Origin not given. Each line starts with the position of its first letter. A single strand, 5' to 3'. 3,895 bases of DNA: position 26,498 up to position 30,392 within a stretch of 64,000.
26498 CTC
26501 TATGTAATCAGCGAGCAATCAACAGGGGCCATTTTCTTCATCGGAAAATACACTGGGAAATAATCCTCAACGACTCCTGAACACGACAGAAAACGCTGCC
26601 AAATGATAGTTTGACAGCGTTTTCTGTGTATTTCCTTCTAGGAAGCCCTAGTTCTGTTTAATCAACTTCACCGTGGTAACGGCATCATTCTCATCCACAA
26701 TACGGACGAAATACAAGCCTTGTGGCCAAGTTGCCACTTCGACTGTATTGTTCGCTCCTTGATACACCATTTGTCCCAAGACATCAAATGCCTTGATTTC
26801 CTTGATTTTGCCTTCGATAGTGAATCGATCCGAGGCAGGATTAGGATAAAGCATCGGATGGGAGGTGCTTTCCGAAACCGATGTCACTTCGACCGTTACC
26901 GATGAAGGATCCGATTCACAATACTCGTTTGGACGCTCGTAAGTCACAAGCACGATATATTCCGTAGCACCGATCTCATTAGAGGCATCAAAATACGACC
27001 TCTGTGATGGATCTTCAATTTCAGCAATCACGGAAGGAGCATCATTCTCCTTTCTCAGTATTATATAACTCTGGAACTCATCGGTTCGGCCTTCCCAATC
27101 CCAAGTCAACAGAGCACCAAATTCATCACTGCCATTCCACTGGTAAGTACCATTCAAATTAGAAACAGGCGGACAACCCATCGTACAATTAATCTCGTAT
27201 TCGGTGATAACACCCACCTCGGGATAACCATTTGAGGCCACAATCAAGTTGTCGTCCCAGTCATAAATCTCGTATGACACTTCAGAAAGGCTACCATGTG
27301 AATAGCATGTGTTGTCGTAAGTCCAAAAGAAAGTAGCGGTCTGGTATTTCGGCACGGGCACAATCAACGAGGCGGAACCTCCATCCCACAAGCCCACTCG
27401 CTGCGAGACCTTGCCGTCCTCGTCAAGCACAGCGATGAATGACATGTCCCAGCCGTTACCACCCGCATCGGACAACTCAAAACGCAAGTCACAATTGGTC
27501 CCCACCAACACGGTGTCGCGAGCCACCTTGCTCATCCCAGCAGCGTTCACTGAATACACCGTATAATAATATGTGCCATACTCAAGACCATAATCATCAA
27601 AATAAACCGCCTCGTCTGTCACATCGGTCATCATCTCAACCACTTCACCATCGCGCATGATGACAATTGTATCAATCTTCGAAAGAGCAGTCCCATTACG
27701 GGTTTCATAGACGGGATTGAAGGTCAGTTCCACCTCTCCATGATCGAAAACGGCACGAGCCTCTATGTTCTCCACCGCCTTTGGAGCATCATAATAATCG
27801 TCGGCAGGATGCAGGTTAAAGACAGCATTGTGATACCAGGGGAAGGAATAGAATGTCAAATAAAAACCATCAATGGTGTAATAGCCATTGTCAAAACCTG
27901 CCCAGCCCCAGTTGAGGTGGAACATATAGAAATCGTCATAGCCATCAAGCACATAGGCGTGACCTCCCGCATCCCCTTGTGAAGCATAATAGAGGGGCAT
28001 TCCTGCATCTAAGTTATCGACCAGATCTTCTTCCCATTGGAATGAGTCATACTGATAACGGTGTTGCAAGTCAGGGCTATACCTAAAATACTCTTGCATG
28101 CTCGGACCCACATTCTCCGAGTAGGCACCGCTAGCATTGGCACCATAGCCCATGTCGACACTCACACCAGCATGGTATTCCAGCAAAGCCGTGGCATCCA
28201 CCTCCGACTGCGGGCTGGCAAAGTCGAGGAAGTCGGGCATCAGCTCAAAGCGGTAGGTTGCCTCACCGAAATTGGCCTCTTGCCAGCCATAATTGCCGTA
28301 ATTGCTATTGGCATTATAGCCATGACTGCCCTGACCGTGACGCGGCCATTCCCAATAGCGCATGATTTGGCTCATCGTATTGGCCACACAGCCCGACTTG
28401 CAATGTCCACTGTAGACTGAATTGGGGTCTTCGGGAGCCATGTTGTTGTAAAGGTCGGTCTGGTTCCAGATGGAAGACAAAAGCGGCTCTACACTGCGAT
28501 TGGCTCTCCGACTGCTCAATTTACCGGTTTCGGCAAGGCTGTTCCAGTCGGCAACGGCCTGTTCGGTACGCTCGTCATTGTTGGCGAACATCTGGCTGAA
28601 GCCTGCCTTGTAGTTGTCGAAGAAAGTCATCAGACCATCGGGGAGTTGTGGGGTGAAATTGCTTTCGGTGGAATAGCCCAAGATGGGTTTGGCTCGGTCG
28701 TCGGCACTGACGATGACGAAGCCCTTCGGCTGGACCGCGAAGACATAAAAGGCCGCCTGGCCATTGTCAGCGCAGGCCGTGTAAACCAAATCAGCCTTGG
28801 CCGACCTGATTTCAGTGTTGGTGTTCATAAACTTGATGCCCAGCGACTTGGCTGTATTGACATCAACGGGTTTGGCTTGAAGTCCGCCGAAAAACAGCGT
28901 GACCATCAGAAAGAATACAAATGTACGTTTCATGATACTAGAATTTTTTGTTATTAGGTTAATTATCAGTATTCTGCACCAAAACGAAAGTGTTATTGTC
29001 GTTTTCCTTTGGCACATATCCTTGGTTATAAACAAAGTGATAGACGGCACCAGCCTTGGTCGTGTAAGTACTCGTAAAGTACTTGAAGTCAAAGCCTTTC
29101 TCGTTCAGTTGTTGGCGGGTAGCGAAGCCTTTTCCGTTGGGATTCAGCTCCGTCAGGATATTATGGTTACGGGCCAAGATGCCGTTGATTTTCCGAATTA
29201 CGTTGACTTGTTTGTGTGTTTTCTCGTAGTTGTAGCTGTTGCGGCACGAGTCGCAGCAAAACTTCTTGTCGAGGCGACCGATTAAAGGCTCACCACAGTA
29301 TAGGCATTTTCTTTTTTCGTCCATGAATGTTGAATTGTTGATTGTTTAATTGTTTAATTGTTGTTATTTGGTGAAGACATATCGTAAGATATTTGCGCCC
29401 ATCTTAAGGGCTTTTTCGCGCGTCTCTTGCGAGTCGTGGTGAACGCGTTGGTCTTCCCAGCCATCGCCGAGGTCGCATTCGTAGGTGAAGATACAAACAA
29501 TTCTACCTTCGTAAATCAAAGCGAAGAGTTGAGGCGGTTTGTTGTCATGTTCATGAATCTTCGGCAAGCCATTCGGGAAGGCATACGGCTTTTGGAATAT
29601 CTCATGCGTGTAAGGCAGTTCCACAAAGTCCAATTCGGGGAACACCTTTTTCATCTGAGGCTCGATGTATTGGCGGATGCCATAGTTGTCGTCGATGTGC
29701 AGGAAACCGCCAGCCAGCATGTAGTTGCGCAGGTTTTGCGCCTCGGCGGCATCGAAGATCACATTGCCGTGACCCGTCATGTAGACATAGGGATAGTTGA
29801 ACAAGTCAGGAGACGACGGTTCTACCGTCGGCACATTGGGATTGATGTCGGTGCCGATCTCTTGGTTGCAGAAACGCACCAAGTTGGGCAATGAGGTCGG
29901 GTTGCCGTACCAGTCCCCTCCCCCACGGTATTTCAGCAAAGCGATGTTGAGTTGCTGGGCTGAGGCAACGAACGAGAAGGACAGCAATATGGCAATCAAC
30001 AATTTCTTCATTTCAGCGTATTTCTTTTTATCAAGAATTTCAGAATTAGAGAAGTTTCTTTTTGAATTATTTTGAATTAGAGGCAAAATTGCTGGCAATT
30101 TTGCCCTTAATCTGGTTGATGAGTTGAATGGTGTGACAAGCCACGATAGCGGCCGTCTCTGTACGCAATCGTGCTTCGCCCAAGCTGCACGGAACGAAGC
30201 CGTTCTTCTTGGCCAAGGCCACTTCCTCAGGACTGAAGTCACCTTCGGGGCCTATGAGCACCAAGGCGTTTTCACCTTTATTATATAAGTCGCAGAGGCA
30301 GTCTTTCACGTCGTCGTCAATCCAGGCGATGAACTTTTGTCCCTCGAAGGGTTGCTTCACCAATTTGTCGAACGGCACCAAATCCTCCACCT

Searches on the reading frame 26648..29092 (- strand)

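Call 34: search_protein_families(library=pfam, proteins=[window:26648-29092:-], max_evalue=0.001)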
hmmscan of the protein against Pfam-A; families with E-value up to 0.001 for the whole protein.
window:26648-29092:- (814 aa): 3 families
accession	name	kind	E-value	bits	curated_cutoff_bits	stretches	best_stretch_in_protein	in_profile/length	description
PF01640.23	Peptidase_C10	-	2.5e-49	168.6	26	1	209-405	1-194/194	Peptidase C10 family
PF13734.11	Inhibitor_I69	-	1.8e-18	67.2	25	1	73-163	1-96/98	Spi protease inhibitor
PF18962.6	Por_Secre_tail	-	1.1e-11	45.2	27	1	748-811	1-74/75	Secretion system C-terminal sorting domain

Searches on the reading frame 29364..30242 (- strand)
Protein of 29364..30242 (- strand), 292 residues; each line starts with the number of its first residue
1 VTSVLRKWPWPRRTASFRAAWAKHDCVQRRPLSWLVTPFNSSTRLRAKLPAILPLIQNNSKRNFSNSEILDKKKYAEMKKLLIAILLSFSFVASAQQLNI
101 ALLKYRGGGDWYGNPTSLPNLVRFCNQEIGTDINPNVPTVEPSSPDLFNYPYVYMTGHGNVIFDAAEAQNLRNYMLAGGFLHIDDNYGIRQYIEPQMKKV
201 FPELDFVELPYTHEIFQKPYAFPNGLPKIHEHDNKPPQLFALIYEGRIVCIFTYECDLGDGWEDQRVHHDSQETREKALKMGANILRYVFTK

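Call 34: search_protein_families(library=pfam, proteins=[window:29364-30242:-], max_evalue=0.001)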
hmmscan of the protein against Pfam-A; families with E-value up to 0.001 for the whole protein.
window:29364-30242:- (292 aa): 1 family
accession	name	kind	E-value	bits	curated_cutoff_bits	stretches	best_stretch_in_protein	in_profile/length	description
PF13709.12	DUF4159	-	3.7e-69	232.7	25.9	1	100-290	2-202/202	Domain of unknown function (DUF4159)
